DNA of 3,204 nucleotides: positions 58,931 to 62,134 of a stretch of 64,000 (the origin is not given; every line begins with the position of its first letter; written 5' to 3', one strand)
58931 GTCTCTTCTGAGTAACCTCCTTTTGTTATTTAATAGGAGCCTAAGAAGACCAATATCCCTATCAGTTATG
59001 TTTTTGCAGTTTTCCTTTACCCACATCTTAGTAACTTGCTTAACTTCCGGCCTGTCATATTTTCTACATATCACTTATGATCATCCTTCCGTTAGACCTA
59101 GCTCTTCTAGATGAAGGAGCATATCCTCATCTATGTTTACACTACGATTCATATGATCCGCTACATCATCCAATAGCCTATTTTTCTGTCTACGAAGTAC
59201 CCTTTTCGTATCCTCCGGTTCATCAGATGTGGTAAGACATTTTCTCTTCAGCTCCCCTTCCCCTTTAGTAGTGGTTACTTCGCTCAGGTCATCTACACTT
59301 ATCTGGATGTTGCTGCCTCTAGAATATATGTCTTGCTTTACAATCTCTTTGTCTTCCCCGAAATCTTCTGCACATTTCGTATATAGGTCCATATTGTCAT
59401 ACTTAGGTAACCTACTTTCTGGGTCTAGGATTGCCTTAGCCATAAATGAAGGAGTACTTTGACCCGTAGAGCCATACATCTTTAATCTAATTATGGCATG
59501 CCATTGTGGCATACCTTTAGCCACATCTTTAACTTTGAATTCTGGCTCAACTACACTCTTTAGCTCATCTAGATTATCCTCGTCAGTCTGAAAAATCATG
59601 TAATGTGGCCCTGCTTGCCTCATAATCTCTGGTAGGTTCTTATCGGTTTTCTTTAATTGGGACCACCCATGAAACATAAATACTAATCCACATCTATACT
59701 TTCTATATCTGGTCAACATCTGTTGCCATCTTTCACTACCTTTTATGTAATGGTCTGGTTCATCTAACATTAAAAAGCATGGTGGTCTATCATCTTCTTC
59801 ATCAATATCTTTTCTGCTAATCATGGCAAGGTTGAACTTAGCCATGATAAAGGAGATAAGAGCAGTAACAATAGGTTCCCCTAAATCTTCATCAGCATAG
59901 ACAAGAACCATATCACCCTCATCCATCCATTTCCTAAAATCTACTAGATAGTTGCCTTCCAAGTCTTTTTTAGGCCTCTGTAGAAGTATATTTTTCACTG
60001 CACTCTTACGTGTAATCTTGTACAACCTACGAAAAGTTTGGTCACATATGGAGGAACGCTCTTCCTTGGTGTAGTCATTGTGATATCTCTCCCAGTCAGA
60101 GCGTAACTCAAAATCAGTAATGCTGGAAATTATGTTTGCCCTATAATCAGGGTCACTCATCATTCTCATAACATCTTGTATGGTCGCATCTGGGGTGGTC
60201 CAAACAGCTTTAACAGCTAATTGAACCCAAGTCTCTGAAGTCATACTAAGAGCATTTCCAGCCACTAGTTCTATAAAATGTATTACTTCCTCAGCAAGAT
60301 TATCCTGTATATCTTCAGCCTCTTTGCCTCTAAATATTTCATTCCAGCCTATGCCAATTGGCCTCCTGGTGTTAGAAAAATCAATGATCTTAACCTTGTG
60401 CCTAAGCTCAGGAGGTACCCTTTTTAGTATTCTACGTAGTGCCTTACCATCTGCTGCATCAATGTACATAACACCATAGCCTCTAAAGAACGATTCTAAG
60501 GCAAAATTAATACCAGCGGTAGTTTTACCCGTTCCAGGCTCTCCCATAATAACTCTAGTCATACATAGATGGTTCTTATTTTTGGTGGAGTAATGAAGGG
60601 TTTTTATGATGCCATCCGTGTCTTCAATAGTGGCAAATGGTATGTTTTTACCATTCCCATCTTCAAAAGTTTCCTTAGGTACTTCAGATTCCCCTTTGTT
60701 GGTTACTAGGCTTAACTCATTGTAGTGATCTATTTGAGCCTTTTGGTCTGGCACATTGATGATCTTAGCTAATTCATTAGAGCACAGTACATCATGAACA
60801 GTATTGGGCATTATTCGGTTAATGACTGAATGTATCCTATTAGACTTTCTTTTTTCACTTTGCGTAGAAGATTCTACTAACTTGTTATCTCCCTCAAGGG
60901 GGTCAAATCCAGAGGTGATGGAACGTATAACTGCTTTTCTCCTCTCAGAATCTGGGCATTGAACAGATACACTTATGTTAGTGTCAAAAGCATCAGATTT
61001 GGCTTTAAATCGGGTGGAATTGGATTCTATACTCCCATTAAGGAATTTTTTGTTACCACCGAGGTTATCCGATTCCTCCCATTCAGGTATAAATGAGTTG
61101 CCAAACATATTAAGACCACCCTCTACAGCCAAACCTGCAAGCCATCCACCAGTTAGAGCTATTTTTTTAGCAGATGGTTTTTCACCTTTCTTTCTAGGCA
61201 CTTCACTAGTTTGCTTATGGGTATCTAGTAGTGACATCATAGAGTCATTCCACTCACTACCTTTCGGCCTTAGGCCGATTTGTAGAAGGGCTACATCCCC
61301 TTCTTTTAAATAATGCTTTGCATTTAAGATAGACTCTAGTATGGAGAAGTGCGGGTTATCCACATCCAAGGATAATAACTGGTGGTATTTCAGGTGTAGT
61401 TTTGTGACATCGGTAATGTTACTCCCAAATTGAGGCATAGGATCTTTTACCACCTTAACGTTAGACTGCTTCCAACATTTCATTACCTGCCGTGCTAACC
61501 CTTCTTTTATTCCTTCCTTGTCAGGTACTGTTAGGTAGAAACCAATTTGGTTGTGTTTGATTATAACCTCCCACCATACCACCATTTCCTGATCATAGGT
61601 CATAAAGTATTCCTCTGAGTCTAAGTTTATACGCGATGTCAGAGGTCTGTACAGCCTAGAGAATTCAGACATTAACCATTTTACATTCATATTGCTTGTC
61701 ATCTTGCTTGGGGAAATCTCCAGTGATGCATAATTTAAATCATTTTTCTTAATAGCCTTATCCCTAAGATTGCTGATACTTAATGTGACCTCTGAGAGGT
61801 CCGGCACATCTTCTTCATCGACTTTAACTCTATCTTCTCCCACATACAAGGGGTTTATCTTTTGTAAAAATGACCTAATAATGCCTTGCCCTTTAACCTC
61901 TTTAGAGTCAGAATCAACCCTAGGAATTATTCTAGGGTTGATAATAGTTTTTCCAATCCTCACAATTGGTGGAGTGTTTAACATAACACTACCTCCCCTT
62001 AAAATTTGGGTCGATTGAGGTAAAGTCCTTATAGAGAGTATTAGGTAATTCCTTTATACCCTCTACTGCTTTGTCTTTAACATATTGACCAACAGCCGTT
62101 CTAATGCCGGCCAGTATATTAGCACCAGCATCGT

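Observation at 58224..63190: Opposite-strand five-gene cassette: membrane proteins, giant FtsK/HerA/VirB4-like ATPase and Replic_Relax-like wHTH protein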

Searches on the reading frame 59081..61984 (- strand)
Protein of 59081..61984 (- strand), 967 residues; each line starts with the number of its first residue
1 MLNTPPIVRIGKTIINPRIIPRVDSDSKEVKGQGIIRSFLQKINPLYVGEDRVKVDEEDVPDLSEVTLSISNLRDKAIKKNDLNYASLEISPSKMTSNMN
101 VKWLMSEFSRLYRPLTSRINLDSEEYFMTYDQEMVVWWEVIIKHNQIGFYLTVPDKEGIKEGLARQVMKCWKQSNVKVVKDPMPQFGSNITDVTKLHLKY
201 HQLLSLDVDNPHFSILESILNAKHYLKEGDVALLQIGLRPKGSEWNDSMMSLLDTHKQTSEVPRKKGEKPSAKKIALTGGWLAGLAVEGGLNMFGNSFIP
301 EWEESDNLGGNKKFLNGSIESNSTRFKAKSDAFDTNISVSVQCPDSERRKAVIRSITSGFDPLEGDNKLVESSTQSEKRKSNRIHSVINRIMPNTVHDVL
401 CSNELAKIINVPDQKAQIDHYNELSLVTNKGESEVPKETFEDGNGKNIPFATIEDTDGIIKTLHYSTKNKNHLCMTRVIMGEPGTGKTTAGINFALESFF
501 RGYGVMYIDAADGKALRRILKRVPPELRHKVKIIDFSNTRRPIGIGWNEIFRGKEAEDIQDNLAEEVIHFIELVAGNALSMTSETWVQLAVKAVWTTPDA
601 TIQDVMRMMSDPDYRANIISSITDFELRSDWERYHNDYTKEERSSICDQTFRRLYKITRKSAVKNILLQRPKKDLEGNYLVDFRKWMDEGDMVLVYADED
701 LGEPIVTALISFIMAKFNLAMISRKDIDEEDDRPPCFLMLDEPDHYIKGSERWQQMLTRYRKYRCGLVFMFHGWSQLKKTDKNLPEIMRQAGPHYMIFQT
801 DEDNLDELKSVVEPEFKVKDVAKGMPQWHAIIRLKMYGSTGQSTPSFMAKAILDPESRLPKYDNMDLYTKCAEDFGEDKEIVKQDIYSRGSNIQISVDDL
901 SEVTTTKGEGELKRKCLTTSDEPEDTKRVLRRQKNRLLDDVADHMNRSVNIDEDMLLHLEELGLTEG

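Call 4: search_protein_families(library=pfam, proteins=[window:59081-61984:-], max_evalue=1)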
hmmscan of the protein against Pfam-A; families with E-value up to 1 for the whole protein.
window:59081-61984:- (967 aa): 5 families
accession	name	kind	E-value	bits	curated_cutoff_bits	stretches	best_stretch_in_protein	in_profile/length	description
PF06745.19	ATPase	-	0.001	18.9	26.6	1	478-510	23-56/231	KaiC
PF13401.12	AAA_22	-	0.0045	17.8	27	1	478-529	9-60/130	AAA domain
PF20720.3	nSTAND3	-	0.0063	16.7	27.2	1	478-511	21-54/155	Novel STAND NTPase 3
PF01695.23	IstB_IS21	-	0.023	14.6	24.1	1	478-512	96-130/238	IstB-like ATP binding protein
PF07088.17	GvpD_P-loop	-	0.14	12.5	24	1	475-510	11-45/189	GvpD gas vesicle protein, P-loop domain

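Call 5: search_dna_similar(query=window:59081-61984:-, collection=phages, mode=protein, max_rows=40)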
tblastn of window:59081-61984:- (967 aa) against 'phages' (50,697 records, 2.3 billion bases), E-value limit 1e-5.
Records with a match: 143; places in all: 147; records where one place covers at least 80% of the query: 60.
Best place of each record, by identity: <60% 143.
By first word of the organism name: Bacillus 130; Geobacillus 5; Deep-sea 2; Lysinibacillus 2; Brevibacillus 1; Alicyclobacillus 1; Microcystis 1; Clostridium 1.
By host as written in the record: Bacillus subtilis 23; Bacillus cereus 20; Bacillus anthracis Sterne 10; Bacillus subtilis BEST7003 9; - 9; Bacillus anthracis 7; Bacillus thuringiensis 6; Bacillus cereus BGSC 6E1 4; and 29 more.
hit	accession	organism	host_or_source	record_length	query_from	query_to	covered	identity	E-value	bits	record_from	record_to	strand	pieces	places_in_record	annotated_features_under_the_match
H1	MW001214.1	Bacillus phage SP8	Bacillus subtilis Marburg strain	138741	76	938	89%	52.5%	0e+0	907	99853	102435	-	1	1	type IV secretory pathway VirD4 component-like protein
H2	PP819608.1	Bacillus phage Adastra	Bacillus subtilis CU 1065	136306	76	938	89%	52.5%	0e+0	905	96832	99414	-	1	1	hypothetical protein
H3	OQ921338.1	Bacillus phage SPO1L3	Bacillus subtilis BEST7003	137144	76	939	89%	52.4%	0e+0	909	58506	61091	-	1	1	hypothetical protein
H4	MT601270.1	Bacillus phage vB_BsuM-Goe9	Bacillus subtilis Delta6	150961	76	939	89%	52.3%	0e+0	908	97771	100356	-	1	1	putative P-loop containing nucleoside triphosphate hydrolase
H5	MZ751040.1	Bacillus phage phi18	Bacillus subtilis subsp. subtilis str. ...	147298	76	939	89%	52.3%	0e+0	908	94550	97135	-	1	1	hypothetical protein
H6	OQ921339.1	Bacillus phage SPO1L4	Bacillus subtilis BEST7003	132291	76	939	89%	52.3%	0e+0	905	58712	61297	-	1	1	hypothetical protein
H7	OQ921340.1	Bacillus phage SPO1L5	Bacillus subtilis BEST7003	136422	76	939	89%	52.2%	0e+0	908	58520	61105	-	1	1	hypothetical protein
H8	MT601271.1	Bacillus phage vB_BsuM-Goe10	Bacillus subtilis Delta6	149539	76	939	89%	52.2%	0e+0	907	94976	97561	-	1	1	putative P-loop containing nucleoside triphosphate hydrolase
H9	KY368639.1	Bacillus phage vB_BsuM-Goe2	Bacillus subtilis Goe2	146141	76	939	89%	52.1%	0e+0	906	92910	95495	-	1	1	hypothetical protein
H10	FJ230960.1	Bacillus phage SPO1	Bacillus subtilis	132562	76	939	89%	52.1%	0e+0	906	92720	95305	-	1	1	27.4: gp27.4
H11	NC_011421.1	Bacillus phage SPO1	Bacillus subtilis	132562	76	939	89%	52.1%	0e+0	906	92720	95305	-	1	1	27.4: gp27.4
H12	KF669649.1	Bacillus phage CampHawk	Bacillus subtilis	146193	76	939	89%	52.1%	0e+0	902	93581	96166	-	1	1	hypothetical protein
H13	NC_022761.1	Bacillus phage CampHawk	Bacillus subtilis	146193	76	939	89%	52.1%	0e+0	902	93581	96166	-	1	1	hypothetical protein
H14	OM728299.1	Bacillus phage vB_BsuM-Goe19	Bacillus subtilis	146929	76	939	89%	52.1%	0e+0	900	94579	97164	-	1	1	hypothetical protein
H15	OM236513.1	Bacillus phage SP82G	Bacillus subtilis BEST7003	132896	76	939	89%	52.1%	0e+0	904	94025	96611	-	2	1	hypothetical protein (x2)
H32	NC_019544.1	Deep-sea thermophilic phage D6E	-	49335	87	858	80%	25.3%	4e-54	212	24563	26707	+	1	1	type IV secretory system conjugative DNA transfer family protein | hypothetical protein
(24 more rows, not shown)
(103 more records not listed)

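Call 6: search_protein_families(library=phrogs, proteins=[window:59081-61984:-], max_evalue=0.01)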
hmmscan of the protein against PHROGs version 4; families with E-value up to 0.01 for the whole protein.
window:59081-61984:- (967 aa): 3 families
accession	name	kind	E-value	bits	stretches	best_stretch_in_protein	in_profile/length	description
phrog_5156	-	unknown function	1.6e-224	748.6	1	79-898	22-816/824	-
phrog_19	-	DNA, RNA and nucleotide metabolism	0.0033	17.4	1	478-508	357-387/621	DnaB-like replicative helicase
phrog_2666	-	head and packaging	0.0059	16.3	0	733-856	420-541/555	terminase large subunit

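Call 7: get_annotated_region(hit=H11, flank=5000)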
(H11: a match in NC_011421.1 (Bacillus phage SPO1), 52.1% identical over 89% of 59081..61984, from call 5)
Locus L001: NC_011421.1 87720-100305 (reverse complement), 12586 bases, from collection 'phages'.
description: Bacillus phage SPO1, complete genome.
organism: Bacillus phage SPO1 (NCBI taxid 2884427)
taxonomy: Viruses; Duplodnaviria; Heunggongvirae; Uroviricota; Caudoviricetes; Herelleviridae; Spounavirinae; Okubovirus; Okubovirus SPO1
host: Bacillus subtilis; source: soil; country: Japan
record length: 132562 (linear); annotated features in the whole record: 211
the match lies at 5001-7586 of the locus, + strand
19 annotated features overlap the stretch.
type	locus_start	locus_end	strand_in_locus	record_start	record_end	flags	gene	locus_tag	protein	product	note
CDS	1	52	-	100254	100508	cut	29.3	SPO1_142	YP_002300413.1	gp29.3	-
CDS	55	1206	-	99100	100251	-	29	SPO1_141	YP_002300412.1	thymidylate synthase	dUMP hydroxymethylase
CDS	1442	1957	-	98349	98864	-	29.2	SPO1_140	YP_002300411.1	head decoration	putative head decoration protein; virion protein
CDS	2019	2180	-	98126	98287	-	29.12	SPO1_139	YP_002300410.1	gp29.12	-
CDS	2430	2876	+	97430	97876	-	29.1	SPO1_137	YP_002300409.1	gp29.1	-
CDS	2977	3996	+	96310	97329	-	27.9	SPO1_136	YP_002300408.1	partition protein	-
CDS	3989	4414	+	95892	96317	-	27.8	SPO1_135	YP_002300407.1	gp27.8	-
CDS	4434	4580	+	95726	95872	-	27.7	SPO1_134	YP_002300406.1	gp27.7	-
CDS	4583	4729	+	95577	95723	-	27.6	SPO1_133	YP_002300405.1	gp27.6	-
CDS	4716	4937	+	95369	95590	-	27.5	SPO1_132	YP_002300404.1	gp27.5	-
CDS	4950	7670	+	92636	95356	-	27.4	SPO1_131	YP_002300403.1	gp27.4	-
CDS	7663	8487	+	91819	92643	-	27.3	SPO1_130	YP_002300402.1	replication initiation by nicking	-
CDS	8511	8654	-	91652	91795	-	27.2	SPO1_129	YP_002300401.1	gp27.2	-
CDS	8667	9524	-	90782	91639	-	27.1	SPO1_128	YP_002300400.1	gp27.1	-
CDS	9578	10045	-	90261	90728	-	27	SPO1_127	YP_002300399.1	gp27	regulation and/or late gene expression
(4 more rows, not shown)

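Call 8: get_annotated_region(hit=H32, flank=5000)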
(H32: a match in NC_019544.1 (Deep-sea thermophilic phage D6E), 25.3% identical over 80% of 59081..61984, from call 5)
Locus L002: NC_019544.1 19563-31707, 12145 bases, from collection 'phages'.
description: Deep-sea thermophilic phage D6E, complete genome.
organism: Deep-sea thermophilic phage D6E (NCBI taxid 749413)
taxonomy: Viruses; Duplodnaviria; Heunggongvirae; Uroviricota; Caudoviricetes
host: -; source: -; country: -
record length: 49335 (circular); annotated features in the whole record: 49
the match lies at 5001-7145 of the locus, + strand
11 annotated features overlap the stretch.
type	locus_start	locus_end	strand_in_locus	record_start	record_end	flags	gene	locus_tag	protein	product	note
CDS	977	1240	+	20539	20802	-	-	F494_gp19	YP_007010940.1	holin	D6E-ORF19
CDS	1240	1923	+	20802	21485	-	-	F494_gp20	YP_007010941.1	endolysin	D6E-ORF20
CDS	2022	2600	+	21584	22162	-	-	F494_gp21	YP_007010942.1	DUF4352 domain-containing protein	D6E-ORF21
CDS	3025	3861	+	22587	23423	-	-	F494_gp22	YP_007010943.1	partition protein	D6E-ORF22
CDS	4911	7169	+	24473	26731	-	-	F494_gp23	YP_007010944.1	type IV secretory system conjugative DNA transfer family protein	D6E-ORF23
CDS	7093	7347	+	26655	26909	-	-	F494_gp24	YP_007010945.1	hypothetical protein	D6E-ORF24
CDS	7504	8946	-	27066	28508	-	-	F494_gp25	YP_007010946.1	integrase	D6E-ORF25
CDS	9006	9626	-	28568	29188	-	-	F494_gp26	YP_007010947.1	UmuD-like protein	D6E-ORF26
CDS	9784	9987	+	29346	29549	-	-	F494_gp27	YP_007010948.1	helix-turn-helix domain-containing protein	D6E-ORF27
CDS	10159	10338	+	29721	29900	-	-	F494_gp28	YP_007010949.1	hypothetical protein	D6E-ORF28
CDS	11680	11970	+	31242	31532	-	-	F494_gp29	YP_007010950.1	hypothetical protein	D6E-ORF29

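Call 9: get_annotated_region(hit=H1, flank=5000)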
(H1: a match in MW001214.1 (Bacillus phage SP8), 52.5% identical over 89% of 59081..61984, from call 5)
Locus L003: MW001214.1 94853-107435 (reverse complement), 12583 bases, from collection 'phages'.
description: Bacillus phage SP8, complete genome.
organism: Bacillus phage SP8 (NCBI taxid 2770327)
taxonomy: Viruses; Duplodnaviria; Heunggongvirae; Uroviricota; Caudoviricetes; Herelleviridae; Spounavirinae; Okubovirus
host: Bacillus subtilis Marburg strain; source: soil from grassy area at UCLA; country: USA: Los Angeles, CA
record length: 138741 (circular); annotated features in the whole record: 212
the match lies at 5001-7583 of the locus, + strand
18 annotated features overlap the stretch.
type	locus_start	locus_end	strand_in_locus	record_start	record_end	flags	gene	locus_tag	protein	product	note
CDS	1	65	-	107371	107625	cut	-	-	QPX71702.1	hypothetical protein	-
CDS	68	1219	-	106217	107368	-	-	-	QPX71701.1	thymidylate synthase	-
CDS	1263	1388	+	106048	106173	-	-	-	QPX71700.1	hypothetical protein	-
CDS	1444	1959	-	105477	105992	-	-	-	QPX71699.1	hypothetical protein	-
CDS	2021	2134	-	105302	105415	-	-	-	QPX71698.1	hypothetical protein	-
CDS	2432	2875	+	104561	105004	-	-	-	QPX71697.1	hypothetical protein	-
CDS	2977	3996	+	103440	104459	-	-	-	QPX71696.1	hypothetical protein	-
CDS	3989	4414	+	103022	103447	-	-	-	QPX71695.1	hypothetical protein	-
CDS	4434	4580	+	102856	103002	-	-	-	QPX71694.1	hypothetical protein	-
CDS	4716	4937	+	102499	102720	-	-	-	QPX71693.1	hypothetical protein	-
CDS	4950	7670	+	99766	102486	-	-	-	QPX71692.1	type IV secretory pathway VirD4 component-like protein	similar to Type IV secretory pathway VirD4 components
CDS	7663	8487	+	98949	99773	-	-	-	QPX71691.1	hypothetical protein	-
CDS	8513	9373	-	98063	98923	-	-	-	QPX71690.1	hypothetical protein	-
CDS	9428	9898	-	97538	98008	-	-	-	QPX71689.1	hypothetical protein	-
CDS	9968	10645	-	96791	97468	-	-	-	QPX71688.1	hypothetical protein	-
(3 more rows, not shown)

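Call 11: search_solved_structures(query=window:59081-61984:-, max_evalue=10, show_alignments=2)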
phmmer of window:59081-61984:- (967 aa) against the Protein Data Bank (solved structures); distinct sequences matched with E-value up to 10: 5.
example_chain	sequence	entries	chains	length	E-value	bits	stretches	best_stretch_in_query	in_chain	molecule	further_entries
5bq5_A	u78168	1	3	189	0.39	12.1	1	478-518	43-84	Insertion sequence IS5376 putative ATP-binding protein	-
8q4d_E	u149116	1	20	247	0.61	11.5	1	478-518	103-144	Insertion sequence IS5376 putative ATP-binding protein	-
8q3w_A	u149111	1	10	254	0.63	11.4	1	478-518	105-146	Insertion sequence IS5376 putative ATP-binding protein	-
1af3_A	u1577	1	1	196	1.1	10.7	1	789-850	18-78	APOPTOSIS REGULATOR BCL-X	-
4qnq_A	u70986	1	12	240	1.3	10.4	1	788-849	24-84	Bcl-2-like protein 1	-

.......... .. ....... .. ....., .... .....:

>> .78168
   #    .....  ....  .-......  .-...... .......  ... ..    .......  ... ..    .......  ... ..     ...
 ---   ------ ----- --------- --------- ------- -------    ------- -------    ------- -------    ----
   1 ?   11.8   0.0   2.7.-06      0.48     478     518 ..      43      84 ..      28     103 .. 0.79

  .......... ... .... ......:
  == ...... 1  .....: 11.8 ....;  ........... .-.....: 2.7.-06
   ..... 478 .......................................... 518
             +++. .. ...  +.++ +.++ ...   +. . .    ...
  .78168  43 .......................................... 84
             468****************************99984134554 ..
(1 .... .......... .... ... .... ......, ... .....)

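Call 12: search_protein_families(library=ncbifam, proteins=[window:59081-61984:-], max_evalue=1)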
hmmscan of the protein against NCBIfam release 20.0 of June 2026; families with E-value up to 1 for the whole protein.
window:59081-61984:- (967 aa): 4 families
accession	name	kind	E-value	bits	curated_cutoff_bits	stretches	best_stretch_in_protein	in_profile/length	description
TIGR02237.1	recomb_radB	equivalog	0.0065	16.4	172.4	1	479-520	17-57/210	DNA repair and recombination protein RadB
NF033849.1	ser_rich_anae_1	subfamily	0.018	12.3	650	1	475-565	760-856/1163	serine-rich protein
TIGR03880.1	KaiC_arch_3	hypoth_equivalog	0.033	13.7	249.45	1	478-510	20-52/224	KaiC domain-containing protein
TIGR03881.1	KaiC_arch_4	hypoth_equivalog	0.052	13.2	247.8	1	478-511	25-58/231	KaiC domain-containing protein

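Call 13: search_protein_families(library=padloc, proteins=[window:59081-61984:-], max_evalue=1)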
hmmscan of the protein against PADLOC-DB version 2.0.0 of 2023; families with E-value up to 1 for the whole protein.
window:59081-61984:- (967 aa): 2 families
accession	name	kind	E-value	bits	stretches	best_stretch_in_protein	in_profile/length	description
PDLC04140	mad8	-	1.3e-10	39.3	1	478-782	31-239/314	mads_8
PDLC02196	IetA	-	0.013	13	1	337-399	245-305/374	-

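Call 14: find_homologous_proteins(query=window:59081-61984:-, max_evalue=0.00001)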
Query window:59081-61984:- (967 aa): 41 proteins with E <= 0.00001 among 8000 candidates.
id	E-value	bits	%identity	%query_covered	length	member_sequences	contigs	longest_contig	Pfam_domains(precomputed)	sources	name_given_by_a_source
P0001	0.0e+0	2217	100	100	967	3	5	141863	-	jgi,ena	-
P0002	0.0e+0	1888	83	98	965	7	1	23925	PF26449.1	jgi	-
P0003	0.0e+0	1077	55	92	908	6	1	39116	PF26449.1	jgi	jgi:hypothetical protein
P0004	0.0e+0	1067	51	94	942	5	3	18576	PF26449.1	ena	-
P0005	0.0e+0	1062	52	91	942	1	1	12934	PF26449.1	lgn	-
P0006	0.0e+0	1055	53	92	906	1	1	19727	PF26449.1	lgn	-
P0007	0.0e+0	1054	53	94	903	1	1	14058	PF26449.1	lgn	-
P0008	0.0e+0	1053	53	92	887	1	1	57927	-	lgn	-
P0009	0.0e+0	1050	57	84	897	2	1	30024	PF26449.1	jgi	jgi:hypothetical protein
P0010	0.0e+0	1047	52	93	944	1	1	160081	PF26449.1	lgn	-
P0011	0.0e+0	1045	54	92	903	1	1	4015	PF26449.1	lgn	-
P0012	0.0e+0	1045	54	92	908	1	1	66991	PF26449.1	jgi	jgi:hypothetical protein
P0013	0.0e+0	1043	51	94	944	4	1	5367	PF26449.1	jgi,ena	-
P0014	0.0e+0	1035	55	87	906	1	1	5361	PF26449.1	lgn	-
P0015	0.0e+0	1030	53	92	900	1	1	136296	PF26449.1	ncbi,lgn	ncbi:hypothetical protein D1872_51960 [compost metagenome]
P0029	7.4e-293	993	55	85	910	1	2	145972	PF26449.1,PF20720.4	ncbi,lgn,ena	-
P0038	3.0e-271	921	49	89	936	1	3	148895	PF26449.1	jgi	jgi:hypothetical protein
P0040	6.1e-12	63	23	40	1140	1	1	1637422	PF12728.14,PF26449.1,PF10412.16,PF01935.24,PF02534.21,PF12696.14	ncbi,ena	-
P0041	6.0e-9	53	23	37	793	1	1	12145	PF01935.24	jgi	jgi:hypothetical protein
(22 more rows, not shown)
